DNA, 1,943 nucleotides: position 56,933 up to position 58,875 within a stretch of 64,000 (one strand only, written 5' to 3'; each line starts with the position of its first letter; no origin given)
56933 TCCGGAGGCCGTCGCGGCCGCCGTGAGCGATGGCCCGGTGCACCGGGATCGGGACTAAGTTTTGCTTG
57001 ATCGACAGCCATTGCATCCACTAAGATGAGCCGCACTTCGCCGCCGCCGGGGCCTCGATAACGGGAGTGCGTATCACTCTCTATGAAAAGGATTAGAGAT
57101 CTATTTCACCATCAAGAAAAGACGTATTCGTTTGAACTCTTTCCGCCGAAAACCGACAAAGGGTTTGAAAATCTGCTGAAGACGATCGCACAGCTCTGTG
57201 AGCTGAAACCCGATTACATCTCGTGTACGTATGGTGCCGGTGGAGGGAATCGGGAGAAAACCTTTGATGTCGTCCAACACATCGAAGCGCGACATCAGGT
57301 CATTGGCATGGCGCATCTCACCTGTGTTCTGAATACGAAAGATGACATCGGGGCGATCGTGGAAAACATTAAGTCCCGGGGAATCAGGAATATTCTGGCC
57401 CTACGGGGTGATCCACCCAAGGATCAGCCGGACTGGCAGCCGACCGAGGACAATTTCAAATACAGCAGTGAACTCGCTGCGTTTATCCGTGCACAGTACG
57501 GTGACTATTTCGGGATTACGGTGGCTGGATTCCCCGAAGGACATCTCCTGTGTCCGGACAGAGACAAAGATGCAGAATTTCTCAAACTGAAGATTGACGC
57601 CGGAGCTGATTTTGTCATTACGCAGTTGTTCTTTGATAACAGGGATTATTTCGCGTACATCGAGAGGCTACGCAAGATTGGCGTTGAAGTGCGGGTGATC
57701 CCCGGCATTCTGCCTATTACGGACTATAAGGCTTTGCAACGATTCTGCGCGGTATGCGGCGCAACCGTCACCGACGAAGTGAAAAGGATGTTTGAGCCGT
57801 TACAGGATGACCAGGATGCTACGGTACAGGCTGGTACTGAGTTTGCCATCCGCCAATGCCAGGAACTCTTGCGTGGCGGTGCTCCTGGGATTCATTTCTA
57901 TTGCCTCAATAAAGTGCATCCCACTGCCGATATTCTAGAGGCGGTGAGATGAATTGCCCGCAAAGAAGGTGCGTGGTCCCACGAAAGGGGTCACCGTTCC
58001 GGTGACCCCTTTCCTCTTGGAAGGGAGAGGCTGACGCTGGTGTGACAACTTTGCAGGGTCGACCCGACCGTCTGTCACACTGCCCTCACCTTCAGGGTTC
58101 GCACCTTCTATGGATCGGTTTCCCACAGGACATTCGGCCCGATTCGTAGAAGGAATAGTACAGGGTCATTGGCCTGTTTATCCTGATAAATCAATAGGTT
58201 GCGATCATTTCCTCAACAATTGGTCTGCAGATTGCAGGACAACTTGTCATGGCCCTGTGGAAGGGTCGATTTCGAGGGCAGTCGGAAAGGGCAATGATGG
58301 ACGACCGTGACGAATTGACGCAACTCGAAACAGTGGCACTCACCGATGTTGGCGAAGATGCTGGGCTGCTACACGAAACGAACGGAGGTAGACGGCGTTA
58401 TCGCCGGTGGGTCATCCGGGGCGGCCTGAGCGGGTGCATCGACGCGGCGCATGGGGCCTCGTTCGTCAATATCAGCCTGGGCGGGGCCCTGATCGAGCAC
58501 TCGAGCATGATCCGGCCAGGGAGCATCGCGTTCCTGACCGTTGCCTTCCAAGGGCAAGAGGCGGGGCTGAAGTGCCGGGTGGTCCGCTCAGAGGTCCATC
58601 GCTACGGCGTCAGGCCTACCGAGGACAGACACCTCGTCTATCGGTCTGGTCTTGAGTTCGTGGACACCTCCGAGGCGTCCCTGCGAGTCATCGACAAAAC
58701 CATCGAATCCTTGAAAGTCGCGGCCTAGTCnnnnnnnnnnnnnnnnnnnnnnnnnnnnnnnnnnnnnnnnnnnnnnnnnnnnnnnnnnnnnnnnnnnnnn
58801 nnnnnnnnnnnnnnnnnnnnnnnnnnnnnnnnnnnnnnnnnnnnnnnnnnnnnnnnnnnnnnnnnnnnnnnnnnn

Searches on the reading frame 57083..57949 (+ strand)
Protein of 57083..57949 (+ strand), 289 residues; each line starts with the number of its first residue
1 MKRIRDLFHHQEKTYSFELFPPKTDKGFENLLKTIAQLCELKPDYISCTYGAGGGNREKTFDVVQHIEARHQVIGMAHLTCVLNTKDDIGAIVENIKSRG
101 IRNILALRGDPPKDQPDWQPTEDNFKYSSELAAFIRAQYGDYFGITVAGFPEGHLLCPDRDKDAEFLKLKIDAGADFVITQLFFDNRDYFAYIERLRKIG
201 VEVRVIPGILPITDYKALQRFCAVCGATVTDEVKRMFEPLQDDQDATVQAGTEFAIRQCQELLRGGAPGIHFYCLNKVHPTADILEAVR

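Call 3: search_protein_families(library=pfam, proteins=[window:57083-57949:+], max_evalue=1)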
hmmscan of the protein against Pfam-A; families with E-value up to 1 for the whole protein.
window:57083-57949:+ (289 aa): 3 families
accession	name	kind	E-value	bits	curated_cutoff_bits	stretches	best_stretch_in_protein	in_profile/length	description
PF02219.23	MTHFR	-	7.5e-93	311.4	24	1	4-287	2-285/287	Methylenetetrahydrofolate reductase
PF00903.31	Glyoxalase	-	0.02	15.7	20.6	0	71-103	66-95/121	Glyoxalase/Bleomycin resistance protein/Dioxygenase superfamily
PF09297.16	Zn_ribbon_NUD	-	0.18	12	24.8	1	219-228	3-12/32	NADH pyrophosphatase zinc ribbon domain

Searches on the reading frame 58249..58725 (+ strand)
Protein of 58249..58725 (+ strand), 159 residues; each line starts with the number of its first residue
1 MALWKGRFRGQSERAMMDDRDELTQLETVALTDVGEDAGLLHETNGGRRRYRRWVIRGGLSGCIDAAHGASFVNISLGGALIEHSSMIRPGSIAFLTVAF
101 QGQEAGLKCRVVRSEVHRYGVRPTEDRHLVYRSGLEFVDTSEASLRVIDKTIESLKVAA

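Call 3: search_protein_families(library=pfam, proteins=[window:58249-58725:+], max_evalue=1)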
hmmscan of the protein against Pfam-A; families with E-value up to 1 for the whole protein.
window:58249-58725:+ (159 aa): 1 family
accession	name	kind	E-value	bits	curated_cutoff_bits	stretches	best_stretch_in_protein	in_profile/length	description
PF07238.19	PilZ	-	6.3e-07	30.1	22.5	1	69-122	24-84/102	PilZ domain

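Call 4: search_protein_families(library=ncbifam, proteins=[window:58249-58725:+], max_evalue=1)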
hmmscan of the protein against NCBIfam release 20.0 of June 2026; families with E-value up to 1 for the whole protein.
window:58249-58725:+ (159 aa): 1 family
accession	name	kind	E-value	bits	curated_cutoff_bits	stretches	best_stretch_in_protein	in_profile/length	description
TIGR02266.1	gmx_TIGR02266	paralog_domain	0.00069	19.7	68.7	1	73-152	22-95/96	TIGR02266 family protein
